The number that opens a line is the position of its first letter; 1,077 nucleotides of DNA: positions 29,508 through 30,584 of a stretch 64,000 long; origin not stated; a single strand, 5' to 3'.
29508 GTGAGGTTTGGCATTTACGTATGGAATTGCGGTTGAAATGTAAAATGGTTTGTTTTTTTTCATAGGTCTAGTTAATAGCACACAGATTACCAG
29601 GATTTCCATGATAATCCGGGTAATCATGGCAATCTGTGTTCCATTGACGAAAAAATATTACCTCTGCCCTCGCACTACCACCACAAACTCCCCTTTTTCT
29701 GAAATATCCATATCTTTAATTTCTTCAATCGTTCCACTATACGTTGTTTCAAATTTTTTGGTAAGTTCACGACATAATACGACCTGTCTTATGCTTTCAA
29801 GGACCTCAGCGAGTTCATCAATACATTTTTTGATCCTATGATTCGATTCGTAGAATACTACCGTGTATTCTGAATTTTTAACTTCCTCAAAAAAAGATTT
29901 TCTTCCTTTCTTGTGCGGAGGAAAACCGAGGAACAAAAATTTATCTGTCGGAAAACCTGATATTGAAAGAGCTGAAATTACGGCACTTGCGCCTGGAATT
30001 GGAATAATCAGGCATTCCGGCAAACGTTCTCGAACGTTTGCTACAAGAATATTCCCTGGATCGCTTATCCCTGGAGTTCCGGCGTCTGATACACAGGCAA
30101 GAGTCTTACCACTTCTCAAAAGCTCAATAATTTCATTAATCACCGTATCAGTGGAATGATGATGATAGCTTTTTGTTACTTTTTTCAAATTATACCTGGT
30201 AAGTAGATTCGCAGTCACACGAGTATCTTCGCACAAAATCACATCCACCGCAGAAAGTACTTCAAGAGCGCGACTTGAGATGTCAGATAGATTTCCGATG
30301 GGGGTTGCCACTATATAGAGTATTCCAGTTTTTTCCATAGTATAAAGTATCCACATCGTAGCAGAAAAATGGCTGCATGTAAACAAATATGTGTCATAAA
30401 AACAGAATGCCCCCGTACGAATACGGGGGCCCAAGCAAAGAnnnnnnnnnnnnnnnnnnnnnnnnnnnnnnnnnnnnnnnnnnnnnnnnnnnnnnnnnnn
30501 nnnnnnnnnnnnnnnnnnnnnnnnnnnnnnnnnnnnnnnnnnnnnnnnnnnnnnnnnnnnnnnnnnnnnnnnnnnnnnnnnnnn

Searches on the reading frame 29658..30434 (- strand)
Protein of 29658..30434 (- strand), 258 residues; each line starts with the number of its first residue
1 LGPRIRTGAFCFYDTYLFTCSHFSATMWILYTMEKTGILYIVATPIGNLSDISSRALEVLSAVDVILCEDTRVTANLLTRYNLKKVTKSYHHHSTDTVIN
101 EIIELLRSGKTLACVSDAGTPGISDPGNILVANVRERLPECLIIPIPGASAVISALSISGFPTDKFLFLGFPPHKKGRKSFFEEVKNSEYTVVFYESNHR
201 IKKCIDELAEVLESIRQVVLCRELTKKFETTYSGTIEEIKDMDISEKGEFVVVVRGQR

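Call 70: search_protein_families(library=pfam, proteins=[window:29658-30434:-], max_evalue=0.001)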
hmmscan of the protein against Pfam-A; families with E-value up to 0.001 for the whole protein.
window:29658-30434:- (258 aa): 1 family
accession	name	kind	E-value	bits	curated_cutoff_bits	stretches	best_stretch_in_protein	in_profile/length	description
PF00590.25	TP_methylase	-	2.6e-31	109.7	27.8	1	39-239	2-211/212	Tetrapyrrole (Corrin/Porphyrin) Methylases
